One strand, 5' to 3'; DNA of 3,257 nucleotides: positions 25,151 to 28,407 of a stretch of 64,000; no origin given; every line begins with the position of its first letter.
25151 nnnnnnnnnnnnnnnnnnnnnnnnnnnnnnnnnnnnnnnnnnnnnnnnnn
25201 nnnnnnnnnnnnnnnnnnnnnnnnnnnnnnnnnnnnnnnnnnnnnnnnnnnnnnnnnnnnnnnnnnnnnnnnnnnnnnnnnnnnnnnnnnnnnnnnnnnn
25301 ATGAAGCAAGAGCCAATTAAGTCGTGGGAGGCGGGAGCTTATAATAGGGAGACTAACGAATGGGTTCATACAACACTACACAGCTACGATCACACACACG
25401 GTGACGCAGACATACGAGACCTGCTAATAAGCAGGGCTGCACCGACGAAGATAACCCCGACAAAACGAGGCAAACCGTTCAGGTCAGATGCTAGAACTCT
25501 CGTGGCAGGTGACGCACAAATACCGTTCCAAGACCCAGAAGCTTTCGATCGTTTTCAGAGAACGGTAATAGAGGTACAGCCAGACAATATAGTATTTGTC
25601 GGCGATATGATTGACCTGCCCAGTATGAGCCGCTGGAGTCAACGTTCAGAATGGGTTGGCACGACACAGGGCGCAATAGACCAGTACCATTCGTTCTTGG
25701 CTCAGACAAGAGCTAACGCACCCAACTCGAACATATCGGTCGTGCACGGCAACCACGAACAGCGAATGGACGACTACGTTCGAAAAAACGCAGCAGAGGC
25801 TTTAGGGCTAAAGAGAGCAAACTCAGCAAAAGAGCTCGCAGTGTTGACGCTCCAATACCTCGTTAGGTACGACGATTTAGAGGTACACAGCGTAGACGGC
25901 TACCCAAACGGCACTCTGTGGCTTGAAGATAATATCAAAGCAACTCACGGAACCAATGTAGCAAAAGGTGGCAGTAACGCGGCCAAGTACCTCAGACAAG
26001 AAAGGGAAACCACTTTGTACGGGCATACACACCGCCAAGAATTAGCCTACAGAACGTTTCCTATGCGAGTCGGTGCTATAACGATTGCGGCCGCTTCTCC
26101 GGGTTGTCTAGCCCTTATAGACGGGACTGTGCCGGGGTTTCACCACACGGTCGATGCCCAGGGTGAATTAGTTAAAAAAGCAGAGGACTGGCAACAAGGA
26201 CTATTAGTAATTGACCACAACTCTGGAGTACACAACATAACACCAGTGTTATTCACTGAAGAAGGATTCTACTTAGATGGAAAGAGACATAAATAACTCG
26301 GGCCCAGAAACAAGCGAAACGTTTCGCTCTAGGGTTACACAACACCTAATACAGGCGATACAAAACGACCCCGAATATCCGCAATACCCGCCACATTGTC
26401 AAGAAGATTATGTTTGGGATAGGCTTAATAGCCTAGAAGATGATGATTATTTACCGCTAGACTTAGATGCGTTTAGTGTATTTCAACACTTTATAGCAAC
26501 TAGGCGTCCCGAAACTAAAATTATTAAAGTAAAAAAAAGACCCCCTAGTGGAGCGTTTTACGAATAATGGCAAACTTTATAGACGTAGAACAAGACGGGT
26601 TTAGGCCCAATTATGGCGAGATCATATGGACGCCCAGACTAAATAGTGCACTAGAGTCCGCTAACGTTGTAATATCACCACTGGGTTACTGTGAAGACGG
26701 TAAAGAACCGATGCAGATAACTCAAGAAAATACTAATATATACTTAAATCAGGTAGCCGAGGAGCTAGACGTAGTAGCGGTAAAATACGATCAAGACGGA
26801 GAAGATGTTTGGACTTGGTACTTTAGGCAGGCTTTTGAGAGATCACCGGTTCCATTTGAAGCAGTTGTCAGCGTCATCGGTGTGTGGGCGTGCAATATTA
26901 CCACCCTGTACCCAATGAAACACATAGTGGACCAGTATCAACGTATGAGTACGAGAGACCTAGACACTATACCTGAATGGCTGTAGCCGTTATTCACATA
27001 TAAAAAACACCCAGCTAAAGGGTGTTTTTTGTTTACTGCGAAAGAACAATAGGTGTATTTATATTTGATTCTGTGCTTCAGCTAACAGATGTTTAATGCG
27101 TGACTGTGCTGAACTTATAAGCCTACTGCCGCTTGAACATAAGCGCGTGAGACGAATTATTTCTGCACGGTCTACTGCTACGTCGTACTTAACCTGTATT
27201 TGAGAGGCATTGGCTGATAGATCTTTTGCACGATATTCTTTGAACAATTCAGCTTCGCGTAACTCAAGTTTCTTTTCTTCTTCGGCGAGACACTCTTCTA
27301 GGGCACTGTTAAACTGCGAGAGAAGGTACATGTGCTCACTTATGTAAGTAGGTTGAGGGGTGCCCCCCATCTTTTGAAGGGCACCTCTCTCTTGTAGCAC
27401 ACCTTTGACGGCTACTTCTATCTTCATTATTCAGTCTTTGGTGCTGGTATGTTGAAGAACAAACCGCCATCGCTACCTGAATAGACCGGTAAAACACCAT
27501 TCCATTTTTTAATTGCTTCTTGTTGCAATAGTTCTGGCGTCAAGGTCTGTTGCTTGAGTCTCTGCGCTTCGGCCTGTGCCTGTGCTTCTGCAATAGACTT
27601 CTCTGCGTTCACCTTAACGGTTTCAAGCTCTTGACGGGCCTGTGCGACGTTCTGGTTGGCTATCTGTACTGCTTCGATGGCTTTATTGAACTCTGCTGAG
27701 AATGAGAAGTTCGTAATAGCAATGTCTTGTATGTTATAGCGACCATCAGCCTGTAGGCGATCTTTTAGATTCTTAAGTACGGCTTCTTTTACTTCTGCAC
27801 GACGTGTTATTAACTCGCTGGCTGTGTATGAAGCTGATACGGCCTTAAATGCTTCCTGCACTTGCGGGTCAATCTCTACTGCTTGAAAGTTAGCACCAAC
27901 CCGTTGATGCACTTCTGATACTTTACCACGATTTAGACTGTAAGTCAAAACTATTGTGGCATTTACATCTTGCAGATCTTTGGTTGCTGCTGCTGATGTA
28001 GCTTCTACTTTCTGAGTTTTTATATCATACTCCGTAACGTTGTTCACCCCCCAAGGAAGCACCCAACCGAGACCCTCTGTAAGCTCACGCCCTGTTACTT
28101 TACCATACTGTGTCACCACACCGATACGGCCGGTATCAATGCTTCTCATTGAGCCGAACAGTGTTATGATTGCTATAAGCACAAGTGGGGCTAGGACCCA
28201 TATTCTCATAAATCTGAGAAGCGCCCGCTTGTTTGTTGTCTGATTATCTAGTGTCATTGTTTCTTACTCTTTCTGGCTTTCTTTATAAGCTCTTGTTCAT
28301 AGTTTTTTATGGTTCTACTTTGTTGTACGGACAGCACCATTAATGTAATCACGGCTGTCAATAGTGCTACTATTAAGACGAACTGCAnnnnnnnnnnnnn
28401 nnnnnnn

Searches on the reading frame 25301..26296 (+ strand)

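Call 68: search_protein_families(library=phrogs, proteins=[window:25301-26296:+], max_evalue=0.00001)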
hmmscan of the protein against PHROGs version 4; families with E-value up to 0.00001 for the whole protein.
window:25301-26296:+ (331 aa): 2 families
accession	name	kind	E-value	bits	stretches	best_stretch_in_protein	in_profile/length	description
phrog_20266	-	other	3.9e-57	195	1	69-308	180-420/450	metallo-phosphoesterase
phrog_221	-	other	1.1e-35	124.5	1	38-329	87-360/367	metallo-phosphoesterase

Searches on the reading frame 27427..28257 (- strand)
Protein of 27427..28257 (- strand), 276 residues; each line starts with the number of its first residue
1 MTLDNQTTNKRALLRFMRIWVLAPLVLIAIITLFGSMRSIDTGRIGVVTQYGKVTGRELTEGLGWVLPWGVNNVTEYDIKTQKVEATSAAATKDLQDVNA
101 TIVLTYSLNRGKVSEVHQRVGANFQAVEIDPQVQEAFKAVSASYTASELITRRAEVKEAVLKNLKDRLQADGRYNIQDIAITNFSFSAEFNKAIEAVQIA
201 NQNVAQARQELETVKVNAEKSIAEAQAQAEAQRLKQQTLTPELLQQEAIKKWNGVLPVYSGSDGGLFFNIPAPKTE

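Call 68: search_protein_families(library=phrogs, proteins=[window:27427-28257:-], max_evalue=0.00001)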
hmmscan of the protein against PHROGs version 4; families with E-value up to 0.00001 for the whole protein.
window:27427-28257:- (276 aa): 2 families
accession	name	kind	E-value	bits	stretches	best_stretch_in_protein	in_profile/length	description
phrog_200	-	other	4.1e-53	181.9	1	14-272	78-361/379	lipoprotein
phrog_38808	-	unknown function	4.6e-06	27.9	1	223-262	17-58/68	-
